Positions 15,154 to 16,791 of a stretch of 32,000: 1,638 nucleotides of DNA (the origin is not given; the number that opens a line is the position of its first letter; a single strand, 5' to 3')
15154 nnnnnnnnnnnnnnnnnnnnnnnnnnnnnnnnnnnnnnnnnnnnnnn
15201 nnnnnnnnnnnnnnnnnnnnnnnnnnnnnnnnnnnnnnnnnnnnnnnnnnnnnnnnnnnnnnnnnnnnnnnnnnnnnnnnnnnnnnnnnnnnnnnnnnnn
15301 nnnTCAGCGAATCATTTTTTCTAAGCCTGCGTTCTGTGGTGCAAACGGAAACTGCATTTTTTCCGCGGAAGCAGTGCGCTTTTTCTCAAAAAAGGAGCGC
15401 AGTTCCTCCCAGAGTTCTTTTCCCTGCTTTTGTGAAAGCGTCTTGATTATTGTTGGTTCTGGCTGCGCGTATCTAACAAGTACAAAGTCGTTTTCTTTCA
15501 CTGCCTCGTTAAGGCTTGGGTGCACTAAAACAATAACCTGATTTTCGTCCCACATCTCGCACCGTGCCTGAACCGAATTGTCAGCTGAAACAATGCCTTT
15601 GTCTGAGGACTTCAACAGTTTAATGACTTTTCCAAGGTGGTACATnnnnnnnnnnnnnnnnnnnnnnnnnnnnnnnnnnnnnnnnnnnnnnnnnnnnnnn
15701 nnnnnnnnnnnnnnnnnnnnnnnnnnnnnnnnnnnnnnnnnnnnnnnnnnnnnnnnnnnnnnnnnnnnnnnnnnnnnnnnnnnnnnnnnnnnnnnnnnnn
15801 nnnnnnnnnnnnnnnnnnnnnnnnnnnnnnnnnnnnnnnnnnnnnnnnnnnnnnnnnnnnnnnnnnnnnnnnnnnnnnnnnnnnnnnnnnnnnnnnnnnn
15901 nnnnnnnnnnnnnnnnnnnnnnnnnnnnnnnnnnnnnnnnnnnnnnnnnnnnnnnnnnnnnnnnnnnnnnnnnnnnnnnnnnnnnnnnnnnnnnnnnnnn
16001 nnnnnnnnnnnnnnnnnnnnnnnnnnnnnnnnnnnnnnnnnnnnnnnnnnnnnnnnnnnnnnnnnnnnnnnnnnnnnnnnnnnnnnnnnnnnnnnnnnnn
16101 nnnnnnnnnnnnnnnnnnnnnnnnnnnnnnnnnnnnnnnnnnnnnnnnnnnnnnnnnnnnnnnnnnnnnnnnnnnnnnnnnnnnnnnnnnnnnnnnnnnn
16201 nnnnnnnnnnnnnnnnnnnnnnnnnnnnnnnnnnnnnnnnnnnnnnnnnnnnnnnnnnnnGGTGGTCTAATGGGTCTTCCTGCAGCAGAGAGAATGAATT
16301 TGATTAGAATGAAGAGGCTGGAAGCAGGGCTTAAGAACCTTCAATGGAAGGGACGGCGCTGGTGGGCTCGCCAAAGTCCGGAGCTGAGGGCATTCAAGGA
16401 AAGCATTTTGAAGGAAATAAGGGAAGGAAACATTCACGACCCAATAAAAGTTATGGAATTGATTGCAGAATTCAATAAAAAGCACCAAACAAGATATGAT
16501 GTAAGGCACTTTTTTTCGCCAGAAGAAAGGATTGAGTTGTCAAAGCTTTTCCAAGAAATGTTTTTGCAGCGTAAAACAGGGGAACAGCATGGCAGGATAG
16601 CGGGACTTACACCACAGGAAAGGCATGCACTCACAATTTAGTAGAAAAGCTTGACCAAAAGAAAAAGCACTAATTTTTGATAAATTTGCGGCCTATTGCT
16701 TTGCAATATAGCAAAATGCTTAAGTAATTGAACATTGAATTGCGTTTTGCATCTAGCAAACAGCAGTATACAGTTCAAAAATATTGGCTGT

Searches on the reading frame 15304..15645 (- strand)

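Call 59: search_protein_families(library=pfam, proteins=[window:15304-15645:-], max_evalue=1)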
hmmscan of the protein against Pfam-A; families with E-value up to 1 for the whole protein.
window:15304-15645:- (113 aa): 2 families
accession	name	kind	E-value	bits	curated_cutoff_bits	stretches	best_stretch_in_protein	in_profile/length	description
PF18632.6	DUF5630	-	0.032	14.1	25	1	51-104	8-56/218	Family of unknown function (DUF5630)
PF24797.1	Beta-prop_WDR35_TULP_N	-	0.14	11.7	80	1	2-71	231-300/332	WDR35/TULP4 N-terminal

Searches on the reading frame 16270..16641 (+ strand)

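Call 10: search_protein_families(library=pfam, proteins=[window:16270-16641:+])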
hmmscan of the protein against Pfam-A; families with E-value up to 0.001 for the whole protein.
window:16270-16641:+ (123 aa): 0 families

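Call 59: search_protein_families(library=pfam, proteins=[window:16270-16641:+], max_evalue=1)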
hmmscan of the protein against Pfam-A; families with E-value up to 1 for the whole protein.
window:16270-16641:+ (123 aa): 1 family
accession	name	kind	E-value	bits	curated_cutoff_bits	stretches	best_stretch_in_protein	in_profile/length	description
PF10607.14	CTLH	-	0.14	12.6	26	1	54-101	74-122/146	CTLH/CRA C-terminal to LisH motif domain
